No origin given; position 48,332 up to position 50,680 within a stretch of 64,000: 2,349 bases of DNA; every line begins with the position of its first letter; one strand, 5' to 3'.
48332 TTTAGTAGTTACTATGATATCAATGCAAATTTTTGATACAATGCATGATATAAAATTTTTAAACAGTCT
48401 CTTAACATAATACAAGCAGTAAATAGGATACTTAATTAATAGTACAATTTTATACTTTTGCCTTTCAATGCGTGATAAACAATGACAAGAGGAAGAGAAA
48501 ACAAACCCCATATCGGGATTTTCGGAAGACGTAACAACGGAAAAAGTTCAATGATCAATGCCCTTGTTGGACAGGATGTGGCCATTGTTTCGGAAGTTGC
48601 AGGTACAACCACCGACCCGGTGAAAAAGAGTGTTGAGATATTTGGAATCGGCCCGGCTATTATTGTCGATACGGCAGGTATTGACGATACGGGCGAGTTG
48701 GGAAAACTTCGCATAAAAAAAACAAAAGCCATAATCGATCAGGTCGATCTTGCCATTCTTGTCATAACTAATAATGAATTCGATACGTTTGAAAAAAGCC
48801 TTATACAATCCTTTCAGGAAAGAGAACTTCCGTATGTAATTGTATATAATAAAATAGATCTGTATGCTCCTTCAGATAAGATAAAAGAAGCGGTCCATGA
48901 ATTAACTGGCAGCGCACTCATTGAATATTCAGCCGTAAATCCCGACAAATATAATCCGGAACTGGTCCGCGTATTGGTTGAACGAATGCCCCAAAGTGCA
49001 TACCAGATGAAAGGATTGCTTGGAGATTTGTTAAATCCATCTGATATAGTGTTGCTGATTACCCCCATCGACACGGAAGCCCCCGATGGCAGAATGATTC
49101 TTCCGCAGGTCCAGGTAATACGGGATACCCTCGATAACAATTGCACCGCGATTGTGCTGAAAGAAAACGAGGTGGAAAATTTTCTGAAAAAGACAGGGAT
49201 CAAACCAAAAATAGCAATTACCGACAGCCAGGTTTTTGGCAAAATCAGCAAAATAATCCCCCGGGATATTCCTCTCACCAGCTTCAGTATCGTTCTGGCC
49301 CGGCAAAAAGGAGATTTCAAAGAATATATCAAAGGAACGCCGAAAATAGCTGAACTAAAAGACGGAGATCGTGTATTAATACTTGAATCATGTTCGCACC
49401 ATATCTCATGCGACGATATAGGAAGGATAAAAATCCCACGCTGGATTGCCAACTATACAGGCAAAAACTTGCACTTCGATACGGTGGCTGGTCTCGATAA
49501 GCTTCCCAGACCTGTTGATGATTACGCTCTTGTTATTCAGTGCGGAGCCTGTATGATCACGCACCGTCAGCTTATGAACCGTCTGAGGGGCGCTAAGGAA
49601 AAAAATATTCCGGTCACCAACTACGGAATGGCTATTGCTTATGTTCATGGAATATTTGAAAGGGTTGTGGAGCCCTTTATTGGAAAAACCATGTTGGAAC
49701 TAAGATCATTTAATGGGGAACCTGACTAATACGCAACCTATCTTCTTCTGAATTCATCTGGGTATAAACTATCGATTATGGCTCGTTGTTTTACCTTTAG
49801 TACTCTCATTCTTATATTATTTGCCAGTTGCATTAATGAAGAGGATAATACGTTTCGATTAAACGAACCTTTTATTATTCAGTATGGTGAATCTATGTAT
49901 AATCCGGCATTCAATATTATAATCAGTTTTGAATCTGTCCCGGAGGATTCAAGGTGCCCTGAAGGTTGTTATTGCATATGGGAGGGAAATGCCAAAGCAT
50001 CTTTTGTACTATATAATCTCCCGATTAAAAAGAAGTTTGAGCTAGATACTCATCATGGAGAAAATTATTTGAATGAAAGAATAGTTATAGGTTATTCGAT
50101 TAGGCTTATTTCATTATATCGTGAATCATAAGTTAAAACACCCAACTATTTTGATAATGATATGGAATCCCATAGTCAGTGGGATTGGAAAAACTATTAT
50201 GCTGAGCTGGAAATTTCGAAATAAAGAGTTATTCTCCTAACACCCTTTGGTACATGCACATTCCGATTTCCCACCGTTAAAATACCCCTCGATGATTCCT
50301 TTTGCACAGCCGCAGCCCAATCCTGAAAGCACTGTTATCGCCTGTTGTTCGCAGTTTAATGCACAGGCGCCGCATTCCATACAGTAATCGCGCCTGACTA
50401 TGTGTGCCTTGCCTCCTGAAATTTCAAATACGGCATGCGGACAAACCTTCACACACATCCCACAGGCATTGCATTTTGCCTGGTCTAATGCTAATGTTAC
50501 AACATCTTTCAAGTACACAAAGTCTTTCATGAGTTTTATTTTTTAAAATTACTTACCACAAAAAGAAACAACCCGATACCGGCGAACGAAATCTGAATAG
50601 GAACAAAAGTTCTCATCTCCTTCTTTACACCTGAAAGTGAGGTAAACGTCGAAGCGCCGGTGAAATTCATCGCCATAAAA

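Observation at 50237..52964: hgcA-hgcB mercury-methylation pair as the distal genes of an arsR-arsC-led operon in a Bacteroidota genome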

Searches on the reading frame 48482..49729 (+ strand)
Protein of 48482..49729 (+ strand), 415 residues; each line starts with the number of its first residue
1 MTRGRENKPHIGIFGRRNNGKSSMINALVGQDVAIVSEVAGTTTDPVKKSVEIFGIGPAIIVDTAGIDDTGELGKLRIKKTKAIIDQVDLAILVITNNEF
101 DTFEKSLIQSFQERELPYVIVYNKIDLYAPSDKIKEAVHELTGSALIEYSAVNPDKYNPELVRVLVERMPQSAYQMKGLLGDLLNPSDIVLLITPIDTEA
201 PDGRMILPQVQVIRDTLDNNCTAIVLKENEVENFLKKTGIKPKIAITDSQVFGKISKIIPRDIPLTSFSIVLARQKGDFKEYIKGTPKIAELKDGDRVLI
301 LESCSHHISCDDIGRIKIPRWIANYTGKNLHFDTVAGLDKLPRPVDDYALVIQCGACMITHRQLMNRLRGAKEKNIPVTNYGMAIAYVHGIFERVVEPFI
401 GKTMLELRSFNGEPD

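Call 34: search_protein_families(library=pfam, proteins=[window:48482-49729:+], max_evalue=0.001)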
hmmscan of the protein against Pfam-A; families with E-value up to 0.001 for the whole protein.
window:48482-49729:+ (415 aa): 7 families
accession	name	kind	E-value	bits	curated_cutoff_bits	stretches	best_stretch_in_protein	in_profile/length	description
PF18133.7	HydF_tetramer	-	9.8e-47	158.1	22.6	1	281-398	2-118/118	Hydrogen maturase F tetramerization domain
PF18128.7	HydF_dimer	-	1.1e-40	138.2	23.4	1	179-277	1-99/99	Hydrogen maturase F dimerization domain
PF01926.29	MMR_HSR1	-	4.3e-21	75.6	21.9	1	10-124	1-113/113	50S ribosome-binding GTPase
PF00350.29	Dynamin_N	-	5.1e-08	33.5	27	1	11-42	1-32/168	Dynamin family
PF03193.22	RsgA_GTPase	-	5.6e-07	30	30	0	79-151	14-91/174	RsgA GTPase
PF02421.24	FeoB_N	-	1e-05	25.5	27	1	11-129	3-119/156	Ferrous iron transport protein B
PF00009.33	GTP_EFTU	-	6.1e-05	23.1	26.5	1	79-175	84-171/188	Elongation factor Tu GTP binding domain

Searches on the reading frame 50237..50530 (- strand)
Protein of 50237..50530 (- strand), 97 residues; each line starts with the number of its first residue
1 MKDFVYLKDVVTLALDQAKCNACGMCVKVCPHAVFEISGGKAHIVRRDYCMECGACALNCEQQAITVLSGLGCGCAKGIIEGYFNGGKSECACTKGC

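Call 6: search_protein_families(library=pfam, proteins=[window:50237-50530:-], max_evalue=0.01)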
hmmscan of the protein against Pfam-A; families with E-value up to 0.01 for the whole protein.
window:50237-50530:- (97 aa): 14 families
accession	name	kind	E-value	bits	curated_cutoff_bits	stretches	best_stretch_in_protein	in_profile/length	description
PF00037.32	Fer4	-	9.9e-10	38.3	21.1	2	15-34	3-22/24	4Fe-4S binding domain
PF12838.12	Fer4_7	-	1.9e-08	35.1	27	2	19-63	1-51/52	4Fe-4S dicluster domain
PF13187.11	Fer4_9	-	3.3e-08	33.9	27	1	19-65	1-52/52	4Fe-4S dicluster domain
PF13237.11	Fer4_10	-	2.7e-07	30.8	25.5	1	15-60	4-52/53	4Fe-4S dicluster domain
PF12837.12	Fer4_6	-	3.4e-06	27.2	25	1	16-35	5-24/24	4Fe-4S binding domain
PF12797.12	Fer4_2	-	6.4e-06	26.2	24.5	1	15-31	5-21/22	4Fe-4S binding domain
PF14697.11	Fer4_21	-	2.6e-05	24.7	35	1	12-32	33-53/59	4Fe-4S dicluster domain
PF13370.11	Fer4_13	-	0.0016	19.5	24.5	1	16-47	2-33/58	4Fe-4S single cluster domain of Ferredoxin I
PF12800.12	Fer4_4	-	0.002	18.8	24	1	18-31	2-15/17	4Fe-4S binding domain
PF13459.11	Fer4_15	-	0.0038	18.4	22.4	1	15-45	3-33/66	4Fe-4S single cluster domain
PF13484.11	Fer4_16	-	0.0039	18.4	30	1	19-36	1-18/66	4Fe-4S double cluster binding domain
PF13534.11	Fer4_17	-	0.0075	17.2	22.2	0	19-33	1-15/61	4Fe-4S dicluster domain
PF13183.11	Fer4_8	-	0.0076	17.2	27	0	18-34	3-17/68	4Fe-4S dicluster domain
PF25160.1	LdpA_Fe-S-bd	-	0.0085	16.3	27.6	1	16-35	24-43/49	LdpA Fe-S cluster-binding domain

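Call 7: search_protein_families(library=ncbifam, proteins=[window:50237-50530:-], max_evalue=0.01)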
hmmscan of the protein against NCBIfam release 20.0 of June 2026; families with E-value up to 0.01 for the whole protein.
window:50237-50530:- (97 aa): 58 families (the best 25 are shown)
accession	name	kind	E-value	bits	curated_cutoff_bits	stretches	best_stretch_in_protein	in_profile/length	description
NF040864.1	HgcB_ferredoxin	equivalog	5.3e-30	103.1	99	1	6-96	2-91/93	mercury methylation ferredoxin HgcB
NF043039.1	HgcAB_like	equivalog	4.2e-14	52.9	285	1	11-65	293-349/350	HgcAB-like fusion protein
TIGR02179.1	PorD_KorD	subfamily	2.3e-10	40.5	60.05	1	15-67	22-74/78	2-oxoacid:acceptor oxidoreductase, delta subunit, pyruvate/2-ketoisovalerate family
NF038196.1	ferrodoxin_EFR1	subfamily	4.2e-10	40.1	75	1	18-67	184-231/242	EFR1 family ferrodoxin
NF040770.1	hetero_SS_HdrA2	exception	4.1e-09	35.1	1100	1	9-67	568-625/777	CoB-CoM heterodisulfide reductase HdrA2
NF040684.1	PorD_Arch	equivalog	1e-08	35.1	120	1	14-67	28-81/85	pyruvate synthase subunit PorD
NF042909.1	FMH_DH_FwdF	exception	1.5e-08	34.1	375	1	12-67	251-313/336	tungsten-dependent formylmethanofuran dehydrogenase subunit FwdF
NF007202.0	PRK09623.1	equivalog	2.6e-08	34.1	166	1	14-67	47-100/105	3-methyl-2-oxobutanoate dehydrogenase subunit delta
TIGR04395.1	cutC_activ_rSAM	equivalog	3.3e-08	33.2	360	1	14-68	50-106/309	choline TMA-lyase-activating enzyme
NF042987.1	OGOR_delta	exception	1.5e-07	31.4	125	1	9-67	22-87/89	2-oxoglutarate ferredoxin oxidoreductase subunit delta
NF007203.0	PRK09624.1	equivalog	3.9e-07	30.2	171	1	13-68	46-101/105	pyuvate ferredoxin oxidoreductase subunit delta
NF007013.0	PRK09477.1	equivalog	4.8e-07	29.2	234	1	12-67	217-276/286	quinol dehydrogenase ferredoxin subunit NapH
TIGR02700.1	flavo_MJ0208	hypoth_equivalog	5.1e-07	29.2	251.35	1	12-66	142-195/234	dihydromethanopterin reductase (acceptor)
NF007205.0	PRK09626.1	equivalog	5.2e-07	29.6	93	1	9-67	8-73/105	2-oxoglutarate-acceptor oxidoreductase subunit OorD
TIGR03294.1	FrhG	equivalog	6.5e-07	29.3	245.5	1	9-63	165-218/228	coenzyme F420 hydrogenase subunit gamma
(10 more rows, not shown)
